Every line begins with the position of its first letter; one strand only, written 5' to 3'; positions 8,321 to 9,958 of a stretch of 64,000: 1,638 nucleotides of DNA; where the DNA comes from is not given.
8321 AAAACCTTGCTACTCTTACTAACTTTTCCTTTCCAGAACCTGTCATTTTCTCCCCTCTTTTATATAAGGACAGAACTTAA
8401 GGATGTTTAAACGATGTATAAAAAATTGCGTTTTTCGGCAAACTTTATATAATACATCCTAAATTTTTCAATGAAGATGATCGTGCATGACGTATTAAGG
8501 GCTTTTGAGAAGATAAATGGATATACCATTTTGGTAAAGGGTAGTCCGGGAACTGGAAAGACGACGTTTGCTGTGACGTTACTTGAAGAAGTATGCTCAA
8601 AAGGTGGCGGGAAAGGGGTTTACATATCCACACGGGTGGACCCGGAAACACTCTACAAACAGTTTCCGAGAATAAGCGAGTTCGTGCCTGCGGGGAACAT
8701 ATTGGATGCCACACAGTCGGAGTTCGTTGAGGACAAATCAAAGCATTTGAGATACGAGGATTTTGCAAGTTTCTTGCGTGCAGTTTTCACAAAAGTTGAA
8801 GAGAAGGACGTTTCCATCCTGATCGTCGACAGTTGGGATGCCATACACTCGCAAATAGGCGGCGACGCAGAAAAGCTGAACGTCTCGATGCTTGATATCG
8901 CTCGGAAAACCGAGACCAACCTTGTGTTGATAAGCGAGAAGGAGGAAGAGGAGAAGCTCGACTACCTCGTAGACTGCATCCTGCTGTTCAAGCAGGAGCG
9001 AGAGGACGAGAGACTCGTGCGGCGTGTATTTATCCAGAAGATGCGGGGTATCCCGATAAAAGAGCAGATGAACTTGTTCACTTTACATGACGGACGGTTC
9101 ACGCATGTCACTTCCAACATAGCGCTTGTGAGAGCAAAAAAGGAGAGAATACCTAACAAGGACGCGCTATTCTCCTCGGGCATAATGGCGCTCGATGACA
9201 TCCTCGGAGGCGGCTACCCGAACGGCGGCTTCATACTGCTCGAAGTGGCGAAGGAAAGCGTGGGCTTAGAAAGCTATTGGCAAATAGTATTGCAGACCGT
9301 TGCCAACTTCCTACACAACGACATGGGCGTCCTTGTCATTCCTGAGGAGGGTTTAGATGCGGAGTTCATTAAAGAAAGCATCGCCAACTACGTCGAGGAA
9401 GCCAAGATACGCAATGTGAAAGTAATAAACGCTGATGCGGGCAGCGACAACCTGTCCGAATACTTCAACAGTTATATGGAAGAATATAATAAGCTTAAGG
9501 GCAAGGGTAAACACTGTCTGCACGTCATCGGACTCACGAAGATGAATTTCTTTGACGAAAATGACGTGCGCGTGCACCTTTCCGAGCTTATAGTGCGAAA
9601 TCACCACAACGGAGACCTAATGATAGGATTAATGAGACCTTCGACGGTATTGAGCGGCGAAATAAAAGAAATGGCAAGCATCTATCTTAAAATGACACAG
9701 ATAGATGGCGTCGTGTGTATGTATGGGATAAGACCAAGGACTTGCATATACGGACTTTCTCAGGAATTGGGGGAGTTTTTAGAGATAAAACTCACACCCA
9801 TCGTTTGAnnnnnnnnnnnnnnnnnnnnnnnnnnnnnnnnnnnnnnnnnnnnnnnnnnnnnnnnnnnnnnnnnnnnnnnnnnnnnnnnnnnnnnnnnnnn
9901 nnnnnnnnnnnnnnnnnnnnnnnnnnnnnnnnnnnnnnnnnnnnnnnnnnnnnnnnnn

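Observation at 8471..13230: Candidate novel module upstream of the archaellins: KaiC-like two-domain ATPase, wHTH regulator and two secreted Ig-like proteins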

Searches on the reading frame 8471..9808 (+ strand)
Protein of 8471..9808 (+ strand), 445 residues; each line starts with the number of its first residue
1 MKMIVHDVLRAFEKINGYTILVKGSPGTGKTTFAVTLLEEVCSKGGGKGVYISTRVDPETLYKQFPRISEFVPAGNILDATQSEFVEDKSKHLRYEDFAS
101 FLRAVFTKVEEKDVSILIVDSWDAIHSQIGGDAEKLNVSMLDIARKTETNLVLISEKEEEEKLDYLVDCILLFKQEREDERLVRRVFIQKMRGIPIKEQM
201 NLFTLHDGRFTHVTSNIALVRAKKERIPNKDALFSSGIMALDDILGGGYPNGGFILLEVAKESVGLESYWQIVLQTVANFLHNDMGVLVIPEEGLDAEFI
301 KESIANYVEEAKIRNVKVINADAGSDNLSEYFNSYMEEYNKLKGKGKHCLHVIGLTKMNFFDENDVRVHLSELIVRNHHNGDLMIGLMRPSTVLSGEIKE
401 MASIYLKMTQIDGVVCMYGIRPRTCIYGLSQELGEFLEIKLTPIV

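Call 3: search_protein_families(library=pfam, proteins=[window:8471-9808:+], max_evalue=0.01)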
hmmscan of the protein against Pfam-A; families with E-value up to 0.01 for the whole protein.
window:8471-9808:+ (445 aa): 15 families
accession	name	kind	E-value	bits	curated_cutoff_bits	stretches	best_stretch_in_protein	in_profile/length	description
PF06745.19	ATPase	-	5.1e-20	72.3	26.6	1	17-207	19-221/231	KaiC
PF07088.17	GvpD_P-loop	-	6.6e-18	65.7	24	1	10-182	3-181/189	GvpD gas vesicle protein, P-loop domain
PF20440.3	GvpD_bR2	-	2.9e-08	33.9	27.9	1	225-304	3-81/254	GvpD basic region 2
PF13401.12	AAA_22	-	3e-05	24.8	27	1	19-162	7-129/130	AAA domain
PF00004.35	AAA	-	4.6e-05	24.3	21.2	1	20-139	1-87/131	ATPase family associated with various cellular activities (AAA)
PF13481.12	AAA_25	-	6.6e-05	23.1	27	1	17-128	33-158/195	AAA domain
PF20720.3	nSTAND3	-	0.00017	21.8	27.2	1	19-162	19-145/155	Novel STAND NTPase 3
PF13479.12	AAA_24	-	0.0014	18.9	27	1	17-135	2-86/195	AAA domain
PF05729.18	NACHT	-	0.0015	18.8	26.7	0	19-155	2-128/167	NACHT domain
PF13191.12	AAA_16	-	0.002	19.1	32.6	1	8-83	12-88/167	AAA ATPase domain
PF06068.19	TIP49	-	0.005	16.5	23.8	1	13-42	46-75/347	TIP49 P-loop domain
PF13238.12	AAA_18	-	0.0051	17.7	29.4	0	20-54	1-25/128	AAA domain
PF01656.29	CbiA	-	0.0051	17.2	25.4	0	24-354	6-110/125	CobQ/CobB/MinD/ParA nucleotide binding domain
PF05625.17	PAXNEB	-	0.0089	15.5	28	0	231-259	16-44/366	PAXNEB protein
PF00158.32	Sigma54_activat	-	0.0098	16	20.2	0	17-40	22-45/168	Sigma-54 interaction domain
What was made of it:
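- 8471..9808 (+): Two-domain KaiC/GvpD-family P-loop protein, 445 aa. The N-terminal domain has Walker A and Walker B motifs. The C-terminal domain is a pseudo-ATPase domain with no P-loop. Pfam PF06745, PF07088 and PF20440 all score above their cut-offs (call 3).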

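Call 4: search_protein_families(library=ncbifam, proteins=[window:8471-9808:+], max_evalue=0.01)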
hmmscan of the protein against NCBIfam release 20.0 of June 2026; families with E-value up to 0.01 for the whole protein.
window:8471-9808:+ (445 aa): 9 families
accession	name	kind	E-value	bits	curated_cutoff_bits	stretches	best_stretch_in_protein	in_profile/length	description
NF006799.0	PRK09302.1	equivalog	1.8e-13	49.9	408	1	16-257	30-278/515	circadian clock protein KaiC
TIGR03881.1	KaiC_arch_4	hypoth_equivalog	1.6e-07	31.3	247.8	1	17-207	21-222/231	KaiC domain-containing protein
TIGR03880.1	KaiC_arch_3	hypoth_equivalog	2.6e-05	23.9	249.45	1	17-210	16-215/224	KaiC domain-containing protein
TIGR02655.1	circ_KaiC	equivalog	5.5e-05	22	546.25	1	17-258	21-269/484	circadian clock protein KaiC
NF001626.0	PRK00411.1-5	equivalog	0.00015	20.7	417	1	19-70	57-107/374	ORC1-type DNA replication protein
NF010335.0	PRK13764.1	equivalog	0.005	15.4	340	0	20-39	266-285/613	ATPase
TIGR00416.1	sms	equivalog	0.0058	15.4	403.05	0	16-216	93-283/454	DNA repair protein RadA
TIGR03877.1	thermo_KaiC_1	hypoth_equivalog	0.0077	15.7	307.25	0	19-62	24-66/238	KaiC domain-containing protein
TIGR02237.1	recomb_radB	equivalog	0.0099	15.8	172.4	0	22-135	17-120/210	DNA repair and recombination protein RadB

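Call 5: find_encoding_contigs(protein=window:8471-9808:+, flank=10000, max_places=6)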
Protein window:8471-9808:+ (445 aa): 3 contigs read that carry it; 3 places shown.
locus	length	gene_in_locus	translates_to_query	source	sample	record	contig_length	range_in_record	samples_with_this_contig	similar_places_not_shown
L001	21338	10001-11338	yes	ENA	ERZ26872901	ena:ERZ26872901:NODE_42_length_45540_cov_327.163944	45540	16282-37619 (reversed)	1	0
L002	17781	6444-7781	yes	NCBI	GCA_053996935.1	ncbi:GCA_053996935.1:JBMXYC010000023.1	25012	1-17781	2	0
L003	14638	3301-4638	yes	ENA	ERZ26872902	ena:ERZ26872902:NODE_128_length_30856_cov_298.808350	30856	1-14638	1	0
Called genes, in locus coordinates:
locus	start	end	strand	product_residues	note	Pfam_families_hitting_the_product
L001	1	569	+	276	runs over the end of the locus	PF00482:T2SSF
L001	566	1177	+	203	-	-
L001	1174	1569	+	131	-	-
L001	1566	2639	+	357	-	-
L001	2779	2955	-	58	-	PF07510:GmrSD_C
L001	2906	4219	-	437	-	PF03235:GmrSD_N, PF07510:GmrSD_C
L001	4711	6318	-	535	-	PF01645:Glu_synthase (weak)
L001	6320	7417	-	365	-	PF04422:FrhB_FdhB_N, PF04432:FrhB_FdhB_C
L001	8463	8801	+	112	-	-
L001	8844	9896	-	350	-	-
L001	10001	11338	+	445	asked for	PF06745:ATPase, PF07088:GvpD_P-loop, PF20440:GvpD_bR2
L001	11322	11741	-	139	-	-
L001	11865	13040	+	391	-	-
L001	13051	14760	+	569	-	PF19077:Big_13 (faint), PF09136:Glucodextran_B (weak), PF17936:Big_6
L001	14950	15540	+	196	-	PF01917:Flagellin_arch-type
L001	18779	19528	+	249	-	PF05625:PAXNEB (faint), PF06745:ATPase, PF23442:DUF7125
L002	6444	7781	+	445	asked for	PF06745:ATPase, PF07088:GvpD_P-loop, PF20440:GvpD_bR2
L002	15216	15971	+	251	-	PF05625:PAXNEB (faint), PF06745:ATPase, PF23442:DUF7125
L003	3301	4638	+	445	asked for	PF06745:ATPase, PF07088:GvpD_P-loop, PF20440:GvpD_bR2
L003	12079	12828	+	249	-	PF05625:PAXNEB (faint), PF06745:ATPase, PF23442:DUF7125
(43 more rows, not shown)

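Call 10: find_homologous_proteins(query=window:8471-9808:+, max_evalue=0.00001)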
Query window:8471-9808:+ (445 aa): 299 proteins with E <= 0.00001 among 8000 candidates; the best 120 are listed.
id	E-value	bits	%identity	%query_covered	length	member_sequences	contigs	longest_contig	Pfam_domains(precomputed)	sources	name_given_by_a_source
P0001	1.1e-292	988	100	100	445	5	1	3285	PF06745.20,PF07088.17,PF20440.4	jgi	-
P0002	4.1e-247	838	84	100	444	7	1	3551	PF06745.20,PF07088.17,PF20440.4,PF13481.13,PF20720.4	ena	-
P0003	1.0e-243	827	82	100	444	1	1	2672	PF06745.20,PF07088.17,PF20440.4,PF13401.13,PF13481.13,PF20720.4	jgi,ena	-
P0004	8.4e-109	382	44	99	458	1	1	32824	PF06745.20,PF07088.17,PF20440.4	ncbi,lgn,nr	ncbi:MAG: hypothetical protein IBX41_01690 [Methanophagales archaeon]|nr:hypothetical protein [Metha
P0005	9.4e-109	382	44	99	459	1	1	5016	PF06745.20,PF07088.17,PF20440.4,PF13401.13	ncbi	-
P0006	3.1e-108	380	45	99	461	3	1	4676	PF06745.20,PF07088.17,PF20440.4,PF13401.13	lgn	-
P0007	5.9e-108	380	44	99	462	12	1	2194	PF06745.20,PF07088.17,PF20440.4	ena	-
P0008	8.1e-108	379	44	99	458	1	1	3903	PF06745.20,PF07088.17,PF20440.4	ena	-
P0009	1.0e-107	379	44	99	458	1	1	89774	PF06745.20,PF07088.17,PF20440.4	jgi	jgi:KaiC/GvpD/RAD55 family RecA-like ATPase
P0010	1.1e-107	379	44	99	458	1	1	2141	PF06745.20,PF07088.17,PF20440.4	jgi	-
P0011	4.9e-107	377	44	99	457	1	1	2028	PF06745.20,PF07088.17,PF20440.4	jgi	-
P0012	6.6e-107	376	44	99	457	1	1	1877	PF06745.20,PF07088.17,PF20440.4,PF13481.13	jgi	-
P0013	6.7e-107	376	43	99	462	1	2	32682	PF06745.20,PF07088.17,PF20440.4,PF13401.13,PF13481.13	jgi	-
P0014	9.0e-107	376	45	96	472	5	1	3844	PF06745.20,PF07088.17,PF20440.4,PF13401.13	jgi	-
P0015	1.1e-106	375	44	99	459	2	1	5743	PF06745.20,PF07088.17,PF20440.4,PF13481.13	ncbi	-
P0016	1.2e-106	375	43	99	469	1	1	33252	PF06745.20,PF07088.17,PF20440.4,PF13401.13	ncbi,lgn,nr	ncbi:MAG: hypothetical protein JW878_02590 [Methanomicrobia archaeon]|nr:hypothetical protein [Metha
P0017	1.3e-106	375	44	99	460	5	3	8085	PF06745.20,PF07088.17,PF20440.4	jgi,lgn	jgi:KaiC/GvpD/RAD55 family RecA-like ATPase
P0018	1.4e-106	375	43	99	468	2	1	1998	PF06745.20,PF07088.17,PF20440.4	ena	-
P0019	2.1e-106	374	43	99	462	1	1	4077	PF06745.20,PF07088.17,PF13401.13,PF13481.13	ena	-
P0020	2.3e-106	374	43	99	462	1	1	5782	PF06745.20,PF07088.17,PF20440.4,PF13401.13,PF13481.13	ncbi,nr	ncbi:MAG: hypothetical protein H8D26_02410 [Methanomicrobia archaeon]|nr:hypothetical protein [Metha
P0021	2.6e-106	374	44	99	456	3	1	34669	PF06745.20,PF07088.17,PF13401.13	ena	-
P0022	2.9e-106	374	45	99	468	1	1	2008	PF06745.20,PF07088.17,PF20440.4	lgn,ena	-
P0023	3.7e-106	374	44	99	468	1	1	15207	PF06745.20,PF07088.17,PF20440.4,PF13401.13,PF13481.13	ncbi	ncbi:MAG: ATPase domain-containing protein [Candidatus Methanospirareceae archaeon]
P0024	4.8e-106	373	44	99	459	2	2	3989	PF06745.20,PF07088.17,PF20440.4,PF13401.13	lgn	-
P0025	5.3e-106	373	45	99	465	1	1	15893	PF06745.20,PF07088.17,PF20440.4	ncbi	ncbi:MAG: ATPase domain-containing protein [Candidatus Methanospirareceae archaeon]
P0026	6.9e-106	373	44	99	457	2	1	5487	PF06745.20,PF07088.17,PF20440.4,PF13401.13,PF13481.13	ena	-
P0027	8.0e-106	373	42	99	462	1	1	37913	PF06745.20,PF07088.17,PF20440.4,PF13401.13,PF13481.13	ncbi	ncbi:MAG: gas vesicle protein GvpD P-loop domain-containing protein [Halobacteriota archaeon]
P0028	9.7e-106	372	44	99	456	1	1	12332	PF06745.20,PF07088.17,PF13401.13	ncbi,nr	ncbi:MAG: hypothetical protein EFT35_00890 [Methanophagales archaeon ANME-1-THS]|nr:MAG: hypothetica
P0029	1.2e-105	372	44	96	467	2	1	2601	PF06745.20,PF07088.17,PF20440.4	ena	-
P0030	2.3e-105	371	44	99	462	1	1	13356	PF06745.20,PF07088.17,PF20440.4,PF13481.13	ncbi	-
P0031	2.7e-105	371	44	99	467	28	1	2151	PF06745.20,PF07088.17,PF20440.4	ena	-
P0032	3.5e-105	370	43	99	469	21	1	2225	PF06745.20,PF07088.17,PF20440.4,PF00004.36,PF13401.13,PF13481.13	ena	-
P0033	2.1e-104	368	43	99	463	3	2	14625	PF06745.20,PF07088.17,PF13481.13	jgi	jgi:KaiC/GvpD/RAD55 family RecA-like ATPase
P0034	3.1e-104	367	42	99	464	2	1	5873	PF06745.20,PF07088.17,PF20440.4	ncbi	-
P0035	1.0e-103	366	44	99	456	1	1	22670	PF06745.20,PF07088.17,PF20440.4,PF13401.13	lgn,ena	-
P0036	1.4e-103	365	42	99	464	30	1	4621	PF06745.20,PF07088.17,PF20440.4,PF13481.13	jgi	-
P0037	1.4e-103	365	43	99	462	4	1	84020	PF06745.20,PF07088.17,PF13401.13,PF13481.13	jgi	-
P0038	1.5e-103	365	43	96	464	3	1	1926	PF06745.20,PF07088.17,PF20440.4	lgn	-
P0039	2.6e-103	364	44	96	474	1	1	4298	PF06745.20,PF07088.17,PF20440.4,PF13401.13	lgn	-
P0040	3.8e-103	364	43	99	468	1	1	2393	PF06745.20,PF07088.17,PF20440.4,PF13401.13,PF13481.13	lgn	-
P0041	5.1e-103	363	42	99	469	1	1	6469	PF06745.20,PF07088.17,PF20440.4,PF13401.13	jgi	-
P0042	5.7e-103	363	44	99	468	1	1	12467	PF06745.20,PF07088.17,PF20440.4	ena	-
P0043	1.8e-102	361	43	99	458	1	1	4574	PF06745.20,PF07088.17,PF20440.4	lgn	-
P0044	2.8e-102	361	43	99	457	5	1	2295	PF06745.20,PF07088.17,PF13401.13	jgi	-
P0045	6.9e-102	360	43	97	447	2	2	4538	PF06745.20,PF07088.17,PF13401.13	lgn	-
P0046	2.2e-101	358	43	99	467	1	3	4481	PF06745.20,PF07088.17,PF20440.4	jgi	jgi:KaiC/GvpD/RAD55 family RecA-like ATPase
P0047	2.2e-101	358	42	99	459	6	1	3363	PF06745.20,PF07088.17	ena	-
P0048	1.7e-100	355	43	99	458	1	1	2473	PF06745.20,PF07088.17,PF20440.4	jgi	jgi:KaiC/GvpD/RAD55 family RecA-like ATPase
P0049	1.9e-100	355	41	99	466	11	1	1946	PF06745.20,PF07088.17,PF20440.4,PF13401.13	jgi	-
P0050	2.4e-100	354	42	99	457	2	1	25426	PF06745.20,PF07088.17,PF20440.4,PF13401.13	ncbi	-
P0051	2.7e-100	354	43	99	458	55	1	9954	PF06745.20,PF07088.17,PF20440.4,PF13401.13,PF13481.13,PF20720.4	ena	-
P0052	1.7e-99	352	42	99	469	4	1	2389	PF06745.20,PF07088.17,PF20440.4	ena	-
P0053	5.9e-99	350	41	99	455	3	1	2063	PF06745.20,PF07088.17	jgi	-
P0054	1.3e-98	349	41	99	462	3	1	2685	PF06745.20,PF07088.17,PF20440.4,PF13401.13,PF13481.13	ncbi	-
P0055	9.4e-98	346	42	98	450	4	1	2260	PF06745.20,PF07088.17,PF13481.13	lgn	-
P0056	8.2e-96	340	40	99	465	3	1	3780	PF06745.20,PF07088.17,PF20440.4,PF13401.13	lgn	-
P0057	4.4e-91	324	43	89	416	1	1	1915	PF06745.20,PF07088.17,PF20440.4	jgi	-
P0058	3.5e-79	285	38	100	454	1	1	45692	PF06745.20,PF07088.17,PF20440.4,PF13401.13,PF13191.13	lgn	-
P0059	7.7e-61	224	32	96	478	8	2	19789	PF06745.20,PF07088.17,PF20440.4,PF13401.13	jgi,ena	-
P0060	8.4e-59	218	31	99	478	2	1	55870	PF06745.20,PF07088.17,PF20440.4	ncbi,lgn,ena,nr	ncbi:MAG: GvpD protein [Candidatus Syntrophoarchaeum sp. GoM_oil]|nr:MAG: GvpD protein [Candidatus S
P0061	1.5e-50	190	34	100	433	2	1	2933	PF06745.20,PF07088.17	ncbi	-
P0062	2.8e-50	190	35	98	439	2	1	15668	PF06745.20,PF07088.17,PF13401.13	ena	-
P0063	6.1e-50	188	31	96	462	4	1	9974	PF06745.20,PF07088.17,PF20440.4,PF13401.13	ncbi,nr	ncbi:MAG: hypothetical protein H3Z52_03070 [archaeon]|nr:hypothetical protein [archaeon]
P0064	1.8e-48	184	34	99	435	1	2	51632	PF06745.20,PF07088.17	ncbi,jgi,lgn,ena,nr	ncbi:MAG TPA: AAA family ATPase [Methanomicrobia archaeon]|nr:AAA family ATPase [Methanomicrobia arc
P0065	3.3e-48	183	30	100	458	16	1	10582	PF06745.20,PF07088.17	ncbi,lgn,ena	-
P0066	4.4e-48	182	31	98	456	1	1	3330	PF06745.20,PF07088.17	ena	-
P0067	8.4e-48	181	31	100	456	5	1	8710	PF06745.20,PF07088.17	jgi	-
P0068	2.7e-47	180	30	100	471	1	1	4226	PF06745.20,PF07088.17,PF20440.4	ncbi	-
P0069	2.8e-47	180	31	98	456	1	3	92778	PF06745.20,PF07088.17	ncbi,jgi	-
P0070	2.9e-47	180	42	57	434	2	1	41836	PF06745.20,PF07088.17,PF00004.36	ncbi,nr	ncbi:MAG: AAA family ATPase [Methanomicrobia archaeon]|nr:AAA family ATPase [Methanomicrobia archaeo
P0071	3.7e-47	179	32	98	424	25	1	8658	PF06745.20,PF07088.17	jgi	-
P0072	5.3e-47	179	33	99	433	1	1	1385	PF06745.20,PF07088.17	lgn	-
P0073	5.6e-47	179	30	98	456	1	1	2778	PF06745.20,PF07088.17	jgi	-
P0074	6.1e-47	179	30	99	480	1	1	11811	PF06745.20,PF07088.17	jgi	jgi:hypothetical protein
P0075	7.7e-47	178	31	99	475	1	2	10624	PF06745.20,PF07088.17,PF20440.4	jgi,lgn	jgi:KaiC/GvpD/RAD55 family RecA-like ATPase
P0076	9.2e-47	178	30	98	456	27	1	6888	PF06745.20,PF07088.17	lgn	-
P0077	1.0e-46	178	29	99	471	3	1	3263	PF06745.20,PF07088.17,PF20440.4,PF20720.4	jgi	jgi:KaiC/GvpD/RAD55 family RecA-like ATPase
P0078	1.2e-46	178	33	99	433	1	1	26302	PF06745.20,PF07088.17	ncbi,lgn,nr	ncbi:MAG: hypothetical protein JW878_06625 [Methanomicrobia archaeon]|nr:hypothetical protein [Metha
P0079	1.8e-46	177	29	99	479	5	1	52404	PF06745.20,PF07088.17,PF00004.36,PF13191.13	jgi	jgi:KaiC/GvpD/RAD55 family RecA-like ATPase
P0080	2.2e-46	177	30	98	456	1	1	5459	PF06745.20,PF07088.17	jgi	-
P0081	2.4e-46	177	31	97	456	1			PF06745.20,PF07088.17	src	-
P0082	2.5e-46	177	30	99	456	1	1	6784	PF06745.20,PF07088.17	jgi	jgi:DNA polymerase III delta prime subunit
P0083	5.6e-46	175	30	100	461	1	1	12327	PF06745.20,PF07088.17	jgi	jgi:KaiC/GvpD/RAD55 family RecA-like ATPase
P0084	8.0e-46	175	30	98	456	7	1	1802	PF06745.20,PF07088.17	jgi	-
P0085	8.2e-46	175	30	98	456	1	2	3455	PF06745.20,PF07088.17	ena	-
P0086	8.4e-46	175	29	99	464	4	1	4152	PF06745.20,PF07088.17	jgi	jgi:KaiC/GvpD/RAD55 family RecA-like ATPase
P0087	1.1e-45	174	32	97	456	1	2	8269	PF06745.20,PF07088.17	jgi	jgi:energy-coupling factor transporter ATP-binding protein EcfA2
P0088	1.3e-45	174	31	97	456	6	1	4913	PF06745.20,PF07088.17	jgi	jgi:DNA polymerase III delta prime subunit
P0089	1.4e-45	174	30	100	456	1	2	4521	PF06745.20,PF07088.17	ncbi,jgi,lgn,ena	jgi:hypothetical protein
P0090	1.6e-45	174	31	100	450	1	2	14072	PF06745.20,PF07088.17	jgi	jgi:KaiC/GvpD/RAD55 family RecA-like ATPase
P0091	1.7e-45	174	30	96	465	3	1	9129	PF06745.20,PF07088.17,PF20440.4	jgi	-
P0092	2.0e-45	174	30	98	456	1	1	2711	PF06745.20,PF07088.17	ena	-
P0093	2.1e-45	173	32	99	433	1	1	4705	PF06745.20,PF07088.17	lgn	-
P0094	2.2e-45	173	30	100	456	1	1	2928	PF06745.20,PF07088.17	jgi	-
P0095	2.2e-45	173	29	100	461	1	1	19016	PF06745.20,PF07088.17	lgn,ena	-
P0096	2.8e-45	173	30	100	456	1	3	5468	PF06745.20,PF07088.17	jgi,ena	-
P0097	3.1e-45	173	31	98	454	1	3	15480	PF06745.20,PF07088.17,PF03796.22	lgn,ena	-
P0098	3.4e-45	173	31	99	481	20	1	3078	PF06745.20,PF07088.17,PF20440.4,PF13191.13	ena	-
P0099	3.5e-45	173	31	100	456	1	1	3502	PF06745.20,PF07088.17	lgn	-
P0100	3.6e-45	173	30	100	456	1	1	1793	PF06745.20,PF07088.17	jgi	-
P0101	3.8e-45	173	30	100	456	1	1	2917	PF06745.20,PF07088.17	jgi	jgi:hypothetical protein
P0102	5.0e-45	172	29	96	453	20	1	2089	PF06745.20,PF07088.17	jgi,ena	-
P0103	7.6e-45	172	31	99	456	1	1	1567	PF06745.20,PF07088.17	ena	-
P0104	7.8e-45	172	29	96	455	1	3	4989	PF06745.20,PF07088.17,PF03796.22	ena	-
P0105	9.2e-45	171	29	99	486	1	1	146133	PF06745.20,PF07088.17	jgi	jgi:KaiC/GvpD/RAD55 family RecA-like ATPase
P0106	1.0e-44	171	30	96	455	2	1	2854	PF06745.20,PF07088.17,PF03796.22,PF20720.4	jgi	jgi:KaiC/GvpD/RAD55 family RecA-like ATPase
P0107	1.2e-44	171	29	99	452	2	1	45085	PF06745.20,PF07088.17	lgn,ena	-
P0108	1.3e-44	171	30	100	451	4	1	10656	PF06745.20,PF07088.17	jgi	-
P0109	1.4e-44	171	29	98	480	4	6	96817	PF06745.20,PF07088.17,PF20440.4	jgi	-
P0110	1.4e-44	171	29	96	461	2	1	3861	PF06745.20,PF07088.17,PF20440.4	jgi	-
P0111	1.5e-44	171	30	100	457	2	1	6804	PF06745.20,PF07088.17,PF03796.22,PF20440.4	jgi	jgi:KaiC/GvpD/RAD55 family RecA-like ATPase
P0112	1.5e-44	171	32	97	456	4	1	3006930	PF06745.20,PF07088.17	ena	-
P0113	1.5e-44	171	29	96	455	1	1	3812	PF06745.20,PF07088.17,PF03796.22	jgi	-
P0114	1.5e-44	171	29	99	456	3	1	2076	PF06745.20,PF07088.17,PF20720.4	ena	-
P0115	1.6e-44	171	31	100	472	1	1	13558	PF06745.20,PF07088.17,PF20440.4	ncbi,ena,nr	ncbi:MAG TPA: gas vesicle protein GvpD P-loop domain-containing protein [Candidatus Deferrimicrobium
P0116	1.8e-44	170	30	100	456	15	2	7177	PF06745.20,PF07088.17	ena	-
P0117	2.0e-44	170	30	99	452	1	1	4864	PF06745.20,PF07088.17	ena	-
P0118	2.2e-44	170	31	99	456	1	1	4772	PF06745.20,PF07088.17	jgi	-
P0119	2.2e-44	170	30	100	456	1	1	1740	PF06745.20,PF07088.17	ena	-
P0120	2.3e-44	170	30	98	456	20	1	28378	PF06745.20,PF07088.17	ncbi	-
